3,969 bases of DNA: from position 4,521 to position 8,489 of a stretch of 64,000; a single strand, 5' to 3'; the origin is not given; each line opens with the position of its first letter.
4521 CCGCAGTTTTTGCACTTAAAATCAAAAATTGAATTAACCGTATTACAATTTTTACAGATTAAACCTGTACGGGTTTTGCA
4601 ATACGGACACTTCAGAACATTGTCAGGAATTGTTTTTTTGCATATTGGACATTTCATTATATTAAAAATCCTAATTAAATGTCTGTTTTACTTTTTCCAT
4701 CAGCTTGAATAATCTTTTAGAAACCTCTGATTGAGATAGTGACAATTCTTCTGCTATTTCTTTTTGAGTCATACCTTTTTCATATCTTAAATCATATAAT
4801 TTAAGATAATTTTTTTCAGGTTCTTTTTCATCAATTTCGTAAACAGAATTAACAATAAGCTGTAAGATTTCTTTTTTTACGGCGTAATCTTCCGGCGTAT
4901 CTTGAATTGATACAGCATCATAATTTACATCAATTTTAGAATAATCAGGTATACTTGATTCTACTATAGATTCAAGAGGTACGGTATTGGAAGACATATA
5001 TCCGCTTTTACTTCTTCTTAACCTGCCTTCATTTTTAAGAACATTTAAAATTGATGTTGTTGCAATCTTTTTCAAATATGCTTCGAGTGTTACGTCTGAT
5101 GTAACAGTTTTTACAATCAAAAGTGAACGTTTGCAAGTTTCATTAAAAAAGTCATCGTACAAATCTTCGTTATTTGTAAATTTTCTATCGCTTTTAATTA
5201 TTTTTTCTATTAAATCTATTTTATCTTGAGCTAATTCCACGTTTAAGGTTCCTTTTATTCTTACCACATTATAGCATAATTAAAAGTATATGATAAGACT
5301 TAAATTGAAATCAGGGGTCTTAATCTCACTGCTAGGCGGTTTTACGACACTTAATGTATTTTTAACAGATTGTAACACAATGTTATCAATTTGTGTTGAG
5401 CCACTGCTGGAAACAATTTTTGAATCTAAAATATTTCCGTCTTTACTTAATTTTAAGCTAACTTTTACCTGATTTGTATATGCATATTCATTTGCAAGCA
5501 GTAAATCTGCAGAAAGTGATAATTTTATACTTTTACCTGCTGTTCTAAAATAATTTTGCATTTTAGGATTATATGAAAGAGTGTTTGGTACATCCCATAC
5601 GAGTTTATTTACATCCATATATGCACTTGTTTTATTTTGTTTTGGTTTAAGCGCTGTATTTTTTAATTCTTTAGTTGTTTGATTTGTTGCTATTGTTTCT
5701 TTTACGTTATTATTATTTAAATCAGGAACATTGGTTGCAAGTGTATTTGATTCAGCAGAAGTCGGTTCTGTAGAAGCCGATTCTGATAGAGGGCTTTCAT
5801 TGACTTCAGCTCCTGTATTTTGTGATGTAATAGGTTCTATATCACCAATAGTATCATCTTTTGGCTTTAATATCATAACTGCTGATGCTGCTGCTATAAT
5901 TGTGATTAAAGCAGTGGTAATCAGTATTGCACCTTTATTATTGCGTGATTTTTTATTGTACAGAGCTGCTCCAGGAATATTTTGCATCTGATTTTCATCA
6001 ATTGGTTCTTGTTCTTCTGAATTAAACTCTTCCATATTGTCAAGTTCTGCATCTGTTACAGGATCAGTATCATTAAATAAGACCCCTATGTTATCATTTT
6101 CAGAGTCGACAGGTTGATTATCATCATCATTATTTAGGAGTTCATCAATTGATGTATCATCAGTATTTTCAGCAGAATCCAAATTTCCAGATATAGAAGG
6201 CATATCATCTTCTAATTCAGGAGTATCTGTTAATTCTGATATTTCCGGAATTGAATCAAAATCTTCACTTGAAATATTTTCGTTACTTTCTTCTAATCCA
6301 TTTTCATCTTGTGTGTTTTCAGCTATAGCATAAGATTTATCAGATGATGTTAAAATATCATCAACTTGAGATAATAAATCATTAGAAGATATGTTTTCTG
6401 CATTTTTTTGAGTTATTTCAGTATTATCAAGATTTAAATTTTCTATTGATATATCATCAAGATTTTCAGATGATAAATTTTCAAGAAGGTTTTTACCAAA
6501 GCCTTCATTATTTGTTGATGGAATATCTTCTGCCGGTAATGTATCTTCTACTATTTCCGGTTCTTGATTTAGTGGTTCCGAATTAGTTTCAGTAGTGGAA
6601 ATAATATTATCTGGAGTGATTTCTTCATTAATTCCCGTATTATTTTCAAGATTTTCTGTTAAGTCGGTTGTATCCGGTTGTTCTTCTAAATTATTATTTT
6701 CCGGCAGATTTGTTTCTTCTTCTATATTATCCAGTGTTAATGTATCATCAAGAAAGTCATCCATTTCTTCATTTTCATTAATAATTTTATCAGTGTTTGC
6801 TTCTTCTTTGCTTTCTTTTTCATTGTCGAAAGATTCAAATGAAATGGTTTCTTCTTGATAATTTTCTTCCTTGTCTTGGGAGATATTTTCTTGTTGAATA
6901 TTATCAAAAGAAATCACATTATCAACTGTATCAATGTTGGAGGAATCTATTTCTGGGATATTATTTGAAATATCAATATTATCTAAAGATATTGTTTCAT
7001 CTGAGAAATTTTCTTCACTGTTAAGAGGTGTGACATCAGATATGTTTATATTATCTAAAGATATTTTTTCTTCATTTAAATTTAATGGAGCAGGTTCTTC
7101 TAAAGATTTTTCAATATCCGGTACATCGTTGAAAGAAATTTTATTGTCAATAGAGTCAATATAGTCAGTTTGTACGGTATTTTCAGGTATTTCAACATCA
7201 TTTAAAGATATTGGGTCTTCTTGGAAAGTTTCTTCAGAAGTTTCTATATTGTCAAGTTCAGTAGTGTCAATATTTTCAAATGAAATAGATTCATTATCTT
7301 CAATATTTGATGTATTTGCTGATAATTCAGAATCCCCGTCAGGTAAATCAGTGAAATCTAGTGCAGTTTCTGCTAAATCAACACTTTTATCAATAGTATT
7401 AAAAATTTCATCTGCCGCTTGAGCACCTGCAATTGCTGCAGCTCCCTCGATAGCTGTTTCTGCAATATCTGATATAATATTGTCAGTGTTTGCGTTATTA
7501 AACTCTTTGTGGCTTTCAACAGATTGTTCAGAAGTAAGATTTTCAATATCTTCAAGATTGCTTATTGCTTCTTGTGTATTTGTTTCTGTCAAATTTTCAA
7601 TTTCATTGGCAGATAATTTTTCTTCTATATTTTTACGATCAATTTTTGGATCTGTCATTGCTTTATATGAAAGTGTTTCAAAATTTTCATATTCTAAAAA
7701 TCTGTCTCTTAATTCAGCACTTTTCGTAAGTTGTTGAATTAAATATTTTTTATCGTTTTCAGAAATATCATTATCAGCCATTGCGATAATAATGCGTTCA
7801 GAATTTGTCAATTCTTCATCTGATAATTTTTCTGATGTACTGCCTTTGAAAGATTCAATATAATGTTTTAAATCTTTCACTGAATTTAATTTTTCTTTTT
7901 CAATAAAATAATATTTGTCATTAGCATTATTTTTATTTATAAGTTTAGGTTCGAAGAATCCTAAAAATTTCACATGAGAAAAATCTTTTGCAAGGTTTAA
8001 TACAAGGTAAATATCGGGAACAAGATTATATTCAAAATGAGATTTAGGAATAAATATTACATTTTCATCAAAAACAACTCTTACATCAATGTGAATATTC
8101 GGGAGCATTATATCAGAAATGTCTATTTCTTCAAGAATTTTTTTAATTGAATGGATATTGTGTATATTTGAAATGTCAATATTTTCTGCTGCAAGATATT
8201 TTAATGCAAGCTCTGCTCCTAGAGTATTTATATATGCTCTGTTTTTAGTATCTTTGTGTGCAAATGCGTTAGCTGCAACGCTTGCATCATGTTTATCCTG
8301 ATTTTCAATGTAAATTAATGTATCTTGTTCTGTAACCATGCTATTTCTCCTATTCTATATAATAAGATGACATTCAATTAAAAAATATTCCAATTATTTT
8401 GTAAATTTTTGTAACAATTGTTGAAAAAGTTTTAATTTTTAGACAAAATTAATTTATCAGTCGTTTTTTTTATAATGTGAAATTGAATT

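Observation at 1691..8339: Three-gene operon: acidic trans-membrane TonB-C-like protein, sigma factor and zinc-ribbon STAND-like NTPase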

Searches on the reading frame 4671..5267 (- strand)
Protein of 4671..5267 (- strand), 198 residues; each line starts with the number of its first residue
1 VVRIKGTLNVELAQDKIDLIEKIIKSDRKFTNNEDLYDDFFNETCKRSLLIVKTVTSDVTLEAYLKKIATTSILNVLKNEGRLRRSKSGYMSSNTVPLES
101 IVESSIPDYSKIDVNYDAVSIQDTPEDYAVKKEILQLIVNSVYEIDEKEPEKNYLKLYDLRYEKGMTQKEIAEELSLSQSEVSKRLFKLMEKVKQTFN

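Call 6: search_protein_families(library=pfam, proteins=[window:4671-5267:-], max_evalue=1)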
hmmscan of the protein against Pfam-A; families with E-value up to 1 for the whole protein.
window:4671-5267:- (198 aa): 25 families
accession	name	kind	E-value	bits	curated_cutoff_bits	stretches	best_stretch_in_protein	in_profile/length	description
PF04545.22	Sigma70_r4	-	4.4e-08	33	24.1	1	160-194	15-49/50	Sigma-70, region 4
PF13412.12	HTH_24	-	2.2e-06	27.6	21.9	1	164-192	16-44/48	Winged helix-turn-helix DNA-binding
PF08281.18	Sigma70_r4_2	-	3.5e-06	27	25.7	1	158-192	19-53/54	Sigma-70, region 4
PF01047.28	MarR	-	0.00017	21.8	24.6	1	155-192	7-44/59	MarR family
PF24034.1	DUF7343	-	0.00038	20.7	27.6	1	166-191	19-44/62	Domain of unknown function (DUF7343)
PF01381.28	HTH_3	-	0.00054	20.4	23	1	158-184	2-28/55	Helix-turn-helix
PF12802.13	MarR_2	-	0.0014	19.2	27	1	164-190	18-45/61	MarR family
PF12844.13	HTH_19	-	0.0033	17.7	30.2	1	156-181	3-28/64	Helix-turn-helix domain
PF00196.25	GerE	-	0.0047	17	23.5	1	164-194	16-46/57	Bacterial regulatory proteins, luxR family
PF13404.12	HTH_AsnC-type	-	0.005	17.1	27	1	167-189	19-41/42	AsnC-type helix-turn-helix domain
PF12840.13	HTH_20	-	0.0066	16.8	27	1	160-192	13-44/51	Helix-turn-helix domain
PF07638.17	Sigma70_ECF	-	0.0069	16.7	21.1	1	151-193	137-179/185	ECF sigma factor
PF14493.12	HTH_40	-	0.0089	16.7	27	1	159-194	7-41/89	Helix-turn-helix domain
PF17762.8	HTH_ParB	-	0.0096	16.5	22.6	1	160-196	15-53/102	ParB HTH domain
PF01022.26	HTH_5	-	0.025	14.9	22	1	166-191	16-41/47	Bacterial regulatory protein, arsR family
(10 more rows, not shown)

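Call 7: search_protein_families(library=ncbifam, proteins=[window:4671-5267:-], max_evalue=1)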
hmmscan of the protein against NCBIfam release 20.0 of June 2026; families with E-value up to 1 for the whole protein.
window:4671-5267:- (198 aa): 44 families (the best 25 are shown)
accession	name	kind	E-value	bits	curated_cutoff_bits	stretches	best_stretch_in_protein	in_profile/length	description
TIGR02937.1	sigma70-ECF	superfamily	1.3e-18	67.2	42.9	1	28-195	19-163/165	sigma-70 family RNA polymerase sigma factor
TIGR02985.1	Sig70_bacteroi1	subfamily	7.1e-07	29.6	126.4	1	33-195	24-160/162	RNA polymerase sigma-70 factor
TIGR02980.1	SigBFG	subfamily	7.3e-07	29.1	234.35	1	114-196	151-225/227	SigB/SigF/SigG family RNA polymerase sigma factor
NF007215.0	PRK09637.1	equivalog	1.9e-05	24.8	212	1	116-197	78-154/181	RNA polymerase sigma factor SigZ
NF041236.1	CAS_III-E_sigma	exception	2.4e-05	24.4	100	1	56-197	72-204/206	type III-E CRISPR-associated RpoE-like sigma factor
TIGR02479.1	FliA_WhiG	subfamily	3.6e-05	23.6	189.6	1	83-196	116-222/224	FliA/WhiG family RNA polymerase sigma factor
TIGR02984.1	Sig-70_plancto1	subfamily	3.9e-05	23.3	183.75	1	106-197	102-188/189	RNA polymerase sigma-70 factor, Planctomycetaceae-specific subfamily 1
TIGR02959.1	SigZ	equivalog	9.4e-05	22.3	168.65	1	121-197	77-148/170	RNA polymerase sigma factor SigZ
NF006071.0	PRK08215.1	equivalog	0.00029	20.5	372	1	156-186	216-246/258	RNA polymerase sporulation sigma factor SigG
NF004052.0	PRK05572.1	subfamily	0.00047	19.7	311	1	142-196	200-249/252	SigF/SigG family RNA polymerase sporulation sigma factor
NF006158.0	PRK08301.1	equivalog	0.00052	19.5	339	1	137-197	178-237/241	RNA polymerase sporulation sigma factor SigE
TIGR02989.1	Sig-70_gvs1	subfamily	0.00061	19.7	124.55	1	156-193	117-154/158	RNA polymerase sigma-70 factor, Rhodopirellula/Verrucomicrobium family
TIGR02885.1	spore_sigF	equivalog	0.00068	19.5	321.45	1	156-195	190-229/231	RNA polymerase sporulation sigma factor SigF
TIGR02943.1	Sig70_famx1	hypoth_equivalog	0.00095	19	162.2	1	29-196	21-178/188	RNA polymerase sigma-70 factor, TIGR02943 family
NF005809.0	PRK07670.1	equivalog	0.001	18.7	326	1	121-197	179-250/255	FliA/WhiG family RNA polymerase sigma factor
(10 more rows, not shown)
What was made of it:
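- On Sigma-70 family, ECF-type (TIGR02937): Sigma70_r2 is only weak, E 0.11 (calls 6, 7).
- Closest known: Type III-E CRISPR Craspase-Csx30-RpoE circuit. Same: The sigma factor has a faint hit to NF041236 (call 7).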

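Call 13: search_protein_families(library=padloc, proteins=[window:4671-5267:-], max_evalue=0.1)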
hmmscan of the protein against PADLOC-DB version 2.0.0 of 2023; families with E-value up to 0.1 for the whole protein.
window:4671-5267:- (198 aa): 4 families
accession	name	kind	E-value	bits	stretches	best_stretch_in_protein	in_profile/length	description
PDLC04760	PDC-M64C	-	7.3e-05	21.1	1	162-186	36-60/93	-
PDLC02926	HTH_VI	-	0.00093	17.4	1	159-184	8-33/92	-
PDLC04759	PDC-M64B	-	0.01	13.9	1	156-191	30-65/135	-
PDLC01879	CARF3--CARF_TM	-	0.032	11.9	1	138-191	144-196/222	-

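Call 59: search_dna_similar(query=window:4671-5267:-, collection=plasmids, mode=protein, max_evalue=0.01, max_rows=40)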
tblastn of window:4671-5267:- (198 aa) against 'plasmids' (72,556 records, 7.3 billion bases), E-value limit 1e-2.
Records with a match: 1; places in all: 1; records where one place covers at least 80% of the query: 0.
Best place of each record, by identity: <60% 1.
By first word of the organism name: Nostoc 1.
By predicted mobility (MOB-suite, as given by PLSDB): conjugative 1.
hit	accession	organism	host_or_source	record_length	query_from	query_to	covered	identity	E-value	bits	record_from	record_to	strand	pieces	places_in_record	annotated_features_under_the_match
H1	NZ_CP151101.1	Nostoc sp. UHCC 0302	isolated culture,lake sediment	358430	68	198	66%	27.8%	9e-5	50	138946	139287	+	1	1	sigma-70 family RNA polymerase sigma factor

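Call 60: get_annotated_region(hit=H1, flank=9000)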
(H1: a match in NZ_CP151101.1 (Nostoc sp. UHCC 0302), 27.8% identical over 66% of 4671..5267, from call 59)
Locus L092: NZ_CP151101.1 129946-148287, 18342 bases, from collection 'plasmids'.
description: Nostoc sp. UHCC 0302 plasmid unnamed5, complete sequence
organism: Nostoc sp. UHCC 0302 (NCBI taxid 3134896)
taxonomy: Bacteria; Cyanobacteriota; Cyanophyceae; Nostocales; Nostocaceae; Nostoc; Nostoc sp. UHCC 0302
host: -; source: isolated culture,lake sediment; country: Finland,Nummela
typing (MOB-suite, as given by PLSDB): conjugative; replicon rep_cluster_1657; relaxase MOBV; mating-pair formation MPF_T
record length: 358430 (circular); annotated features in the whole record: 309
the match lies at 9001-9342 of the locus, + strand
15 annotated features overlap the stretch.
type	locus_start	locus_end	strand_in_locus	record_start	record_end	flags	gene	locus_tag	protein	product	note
CDS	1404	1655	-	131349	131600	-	-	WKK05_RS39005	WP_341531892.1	hypothetical protein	-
CDS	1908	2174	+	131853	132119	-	-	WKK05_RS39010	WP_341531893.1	hypothetical protein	-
CDS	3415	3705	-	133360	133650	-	-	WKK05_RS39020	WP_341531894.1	HNH endonuclease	-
CDS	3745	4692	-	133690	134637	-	-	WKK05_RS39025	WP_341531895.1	RpoD/SigA family RNA polymerase sigma factor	-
CDS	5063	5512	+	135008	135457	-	-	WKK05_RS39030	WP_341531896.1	hypothetical protein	-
CDS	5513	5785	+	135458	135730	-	-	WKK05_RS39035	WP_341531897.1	hypothetical protein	-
CDS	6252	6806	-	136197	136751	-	-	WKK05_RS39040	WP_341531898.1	hypothetical protein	-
CDS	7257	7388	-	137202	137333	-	-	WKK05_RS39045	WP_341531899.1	hypothetical protein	-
CDS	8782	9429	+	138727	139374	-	-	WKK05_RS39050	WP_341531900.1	sigma-70 family RNA polymerase sigma factor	GO:0006352 - DNA-templated transcription initiation [Evidence IEA]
CDS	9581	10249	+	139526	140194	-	-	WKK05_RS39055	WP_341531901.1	hypothetical protein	-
CDS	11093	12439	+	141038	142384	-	-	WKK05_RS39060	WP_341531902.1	hypothetical protein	-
CDS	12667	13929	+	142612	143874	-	-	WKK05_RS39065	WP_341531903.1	hypothetical protein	-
CDS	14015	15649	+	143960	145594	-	-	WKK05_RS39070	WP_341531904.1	ferritin-like domain-containing protein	-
CDS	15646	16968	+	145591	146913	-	-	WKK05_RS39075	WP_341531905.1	radical SAM protein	-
CDS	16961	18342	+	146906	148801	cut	-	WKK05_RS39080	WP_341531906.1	ferritin-like domain-containing protein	-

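Call 64: search_protein_families(library=pfam, proteins=[L092:8782-9429:+, L092:9581-10249:+, L092:11093-12439:+, L092:12667-13929:+, L092:6252-6806:-], max_evalue=0.01)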
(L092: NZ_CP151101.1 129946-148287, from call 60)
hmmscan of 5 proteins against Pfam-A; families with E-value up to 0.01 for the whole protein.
L092:8782-9429:+ (215 aa): 2 families
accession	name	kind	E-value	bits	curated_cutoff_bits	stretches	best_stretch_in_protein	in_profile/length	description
PF04542.20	Sigma70_r2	-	0.0001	22.5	24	1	23-87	8-69/71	Sigma-70 region 2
PF04545.22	Sigma70_r4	-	0.0099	15.8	24.1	0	152-176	18-42/50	Sigma-70, region 4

L092:9581-10249:+ (222 aa): 0 families

L092:11093-12439:+ (448 aa): 3 families
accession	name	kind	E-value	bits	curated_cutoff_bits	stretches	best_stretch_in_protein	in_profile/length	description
PF01569.27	PAP2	-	2.8e-06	27.5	27.2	1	334-439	31-117/130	PAP2 superfamily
PF17897.7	VCPO_N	-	9.8e-05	22.7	29.3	1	22-55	30-63/216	Vanadium chloroperoxidase N-terminal domain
PF22778.2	VCPO_2nd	-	0.0004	20.9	27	0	266-307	5-51/177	VCPO second helical-bundle domain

L092:12667-13929:+ (420 aa): 0 families

L092:6252-6806:- (184 aa): 0 families
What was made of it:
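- Tried and rejected: The single plasmid hit of the sigma factor (Nostoc, 28% identity) has no DUF1822 neighbour (calls 59, 60, 64).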

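Call 91: search_protein_families(library=phrogs, proteins=[window:4671-5240:-], max_evalue=1)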
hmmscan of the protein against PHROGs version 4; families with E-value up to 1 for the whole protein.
window:4671-5240:- (189 aa): 40 families (the best 25 are shown)
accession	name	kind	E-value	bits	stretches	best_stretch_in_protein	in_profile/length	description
phrog_1740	-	transcription regulation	5.3e-09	36.1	1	14-188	69-216/567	RNA polymerase sigma factor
phrog_3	-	transcription regulation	1.1e-05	26.4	1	90-175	22-119/430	transcriptional repressor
phrog_1373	-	transcription regulation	0.00013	23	1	114-175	33-95/166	transcriptional regulator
phrog_2339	-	DNA, RNA and nucleotide metabolism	0.00023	22.1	1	147-175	29-57/98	HTH DNA binding protein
phrog_1123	-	unknown function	0.00025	21.9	1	135-183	24-73/112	-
phrog_351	-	transcription regulation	0.00034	20.3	1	150-187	685-725/928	RNA polymerase sigma factor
phrog_6831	-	transcription regulation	0.00042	21.2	1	154-175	16-37/68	transcriptional regulator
phrog_16568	-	moron, auxiliary metabolic gene and host takeover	0.00044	21.4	1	128-181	51-107/129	Ren-like exclusion protein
phrog_3512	-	transcription regulation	0.00088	20.5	1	149-188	74-113/130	sigma factor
phrog_3855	-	DNA, RNA and nucleotide metabolism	0.0011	20.3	1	135-180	59-103/115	HTH DNA binding protein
phrog_8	-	transcription regulation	0.0011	19.5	1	142-175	75-108/346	transcriptional regulator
phrog_1124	-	transcription regulation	0.0027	18.3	1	148-175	13-39/177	transcriptional regulator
phrog_6223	-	transcription regulation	0.0049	17.9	1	154-175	15-36/73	transcriptional repressor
phrog_1190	-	transcription regulation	0.0049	17.7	1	146-188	117-159/167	RNA polymerase sigma factor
phrog_1566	-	unknown function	0.0085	17.1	1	144-186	3-44/75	-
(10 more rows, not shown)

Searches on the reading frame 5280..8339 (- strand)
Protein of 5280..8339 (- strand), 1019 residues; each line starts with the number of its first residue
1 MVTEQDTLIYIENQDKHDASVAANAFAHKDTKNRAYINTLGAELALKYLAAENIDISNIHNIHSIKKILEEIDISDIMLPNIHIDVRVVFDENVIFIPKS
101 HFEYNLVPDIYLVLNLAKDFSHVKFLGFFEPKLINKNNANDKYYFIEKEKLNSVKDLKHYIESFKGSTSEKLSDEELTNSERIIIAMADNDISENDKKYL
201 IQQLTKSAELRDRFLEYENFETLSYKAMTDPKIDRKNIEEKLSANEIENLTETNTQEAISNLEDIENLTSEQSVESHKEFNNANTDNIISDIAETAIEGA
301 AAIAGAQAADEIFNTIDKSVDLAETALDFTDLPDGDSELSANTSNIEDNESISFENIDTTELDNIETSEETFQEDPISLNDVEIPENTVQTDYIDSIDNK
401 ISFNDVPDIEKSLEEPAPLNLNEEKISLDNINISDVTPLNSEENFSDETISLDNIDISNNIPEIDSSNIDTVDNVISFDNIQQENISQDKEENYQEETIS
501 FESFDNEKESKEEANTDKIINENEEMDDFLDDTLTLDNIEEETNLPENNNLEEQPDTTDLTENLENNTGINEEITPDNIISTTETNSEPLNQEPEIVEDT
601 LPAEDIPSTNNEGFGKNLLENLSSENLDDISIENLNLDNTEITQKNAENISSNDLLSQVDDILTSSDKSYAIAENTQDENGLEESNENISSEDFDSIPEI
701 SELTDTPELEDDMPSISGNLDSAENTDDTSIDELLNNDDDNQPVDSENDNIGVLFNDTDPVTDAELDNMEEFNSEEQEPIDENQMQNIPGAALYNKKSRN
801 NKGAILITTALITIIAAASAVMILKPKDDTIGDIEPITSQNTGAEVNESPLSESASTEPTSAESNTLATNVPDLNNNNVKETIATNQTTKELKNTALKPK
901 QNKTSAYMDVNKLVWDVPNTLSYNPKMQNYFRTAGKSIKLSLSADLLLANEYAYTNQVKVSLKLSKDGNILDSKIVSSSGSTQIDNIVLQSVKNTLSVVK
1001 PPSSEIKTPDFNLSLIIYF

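Call 6: search_protein_families(library=pfam, proteins=[window:5280-8339:-], max_evalue=1)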
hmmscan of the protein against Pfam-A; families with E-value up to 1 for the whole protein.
window:5280-8339:- (1019 aa): 3 families
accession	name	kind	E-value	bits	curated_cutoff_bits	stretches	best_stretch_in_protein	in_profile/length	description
PF13103.11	TonB_2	-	1.7e-07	31.7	22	1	954-1004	24-73/85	TonB C terminal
PF03544.19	TonB_C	-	5.1e-05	24.1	24.6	1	957-1004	17-62/79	Gram-negative bacterial TonB protein C-terminal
PF06519.16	TolA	-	0.11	13.1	25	1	947-1007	28-86/96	TolA C-terminal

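Call 7: search_protein_families(library=ncbifam, proteins=[window:5280-8339:-], max_evalue=1)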
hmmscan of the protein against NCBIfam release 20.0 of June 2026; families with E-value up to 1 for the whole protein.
window:5280-8339:- (1019 aa): 2 families
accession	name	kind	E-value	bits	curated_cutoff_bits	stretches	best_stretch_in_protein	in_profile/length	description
TIGR01352.1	tonB_Cterm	subfamily_domain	4.1e-05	23.8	27.1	1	956-1002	14-60/76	TonB family protein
TIGR02794.1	tolA_full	equivalog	0.00072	18.9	59.45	1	882-1005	246-348/362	cell envelope integrity protein TolA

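Call 13: search_protein_families(library=padloc, proteins=[window:5280-8339:-], max_evalue=0.1)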
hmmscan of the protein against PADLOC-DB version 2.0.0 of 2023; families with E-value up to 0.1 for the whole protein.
window:5280-8339:- (1019 aa): 0 families

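Call 93: list_cluster_members(proteins=[window:5280-8339:-, window:4671-5240:-, window:1691-4657:-, window:8528-8968:+])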
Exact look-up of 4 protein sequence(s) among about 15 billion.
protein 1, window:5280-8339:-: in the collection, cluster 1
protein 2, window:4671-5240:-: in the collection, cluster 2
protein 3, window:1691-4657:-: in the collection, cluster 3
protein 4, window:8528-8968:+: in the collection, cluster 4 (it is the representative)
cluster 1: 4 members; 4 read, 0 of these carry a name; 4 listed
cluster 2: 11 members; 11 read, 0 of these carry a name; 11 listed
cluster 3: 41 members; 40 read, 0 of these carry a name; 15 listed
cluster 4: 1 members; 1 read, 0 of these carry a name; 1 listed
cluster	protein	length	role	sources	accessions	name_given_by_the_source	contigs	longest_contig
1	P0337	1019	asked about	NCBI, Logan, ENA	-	-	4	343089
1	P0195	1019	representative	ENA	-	-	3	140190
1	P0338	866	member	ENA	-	-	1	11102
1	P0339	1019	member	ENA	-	-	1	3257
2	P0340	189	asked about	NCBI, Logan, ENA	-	-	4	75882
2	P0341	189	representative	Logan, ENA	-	-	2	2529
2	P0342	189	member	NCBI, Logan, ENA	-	-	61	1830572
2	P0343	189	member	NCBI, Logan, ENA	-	-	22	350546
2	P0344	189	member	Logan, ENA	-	-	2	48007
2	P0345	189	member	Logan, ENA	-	-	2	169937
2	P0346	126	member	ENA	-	-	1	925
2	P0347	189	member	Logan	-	-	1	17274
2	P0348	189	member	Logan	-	-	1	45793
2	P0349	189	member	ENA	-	-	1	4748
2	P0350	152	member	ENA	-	-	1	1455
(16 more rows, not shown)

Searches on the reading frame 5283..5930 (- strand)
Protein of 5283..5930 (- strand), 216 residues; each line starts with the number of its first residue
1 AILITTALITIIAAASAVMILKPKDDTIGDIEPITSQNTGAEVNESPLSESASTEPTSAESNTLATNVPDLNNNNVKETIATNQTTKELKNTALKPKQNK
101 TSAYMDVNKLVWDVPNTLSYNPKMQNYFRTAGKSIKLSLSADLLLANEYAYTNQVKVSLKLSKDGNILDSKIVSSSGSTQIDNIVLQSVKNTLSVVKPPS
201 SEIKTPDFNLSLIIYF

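Call 15: search_protein_families(library=pfam, proteins=[window:5283-5930:-], max_evalue=10)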
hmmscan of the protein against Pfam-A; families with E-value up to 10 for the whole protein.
seq(216 aa): 7 families
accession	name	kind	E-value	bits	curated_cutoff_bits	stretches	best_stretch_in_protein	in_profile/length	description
PF13103.11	TonB_2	-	1.5e-08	35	22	1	151-202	24-74/85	TonB C terminal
PF03544.19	TonB_C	-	4.7e-06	27.4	24.6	1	154-202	17-63/79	Gram-negative bacterial TonB protein C-terminal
PF04639.17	Baculo_E56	-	0.0077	16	28.9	1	82-146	60-119/293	Baculoviral E56 protein, specific to ODV envelope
PF06519.16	TolA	-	0.012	16.3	25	1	144-204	28-86/96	TolA C-terminal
PF07752.16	S-layer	-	0.015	14.8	30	1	153-180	136-163/259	S-layer protein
PF03150.19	CCP_MauG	-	0.084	13.9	25.6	1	59-135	44-117/149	Di-haem cytochrome c peroxidase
PF08690.15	GET2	-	0.19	11.8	25.5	1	33-110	30-111/309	GET complex subunit GET2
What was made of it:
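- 5283..5624 (-): P1 aa 906-1019: TonB_C/TolA-like periplasmic domain. TonB_2 E 1.5e-8 and TonB_C E 4.7e-6 (call 15).
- On TonB C-terminal domain (TonB_2 / TonB_C): TonB_2 35 bits against 22; TonB_C 27.4 against 24.6 when the C-terminal part is scanned alone (call 15).
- Closest known: DUF1822 + ECF sigma factor + EACC2-caspase sensor neighbourhoods. Different: It is fused to a polyacidic linker, a TM helix and a TonB_C-like domain (call 15).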
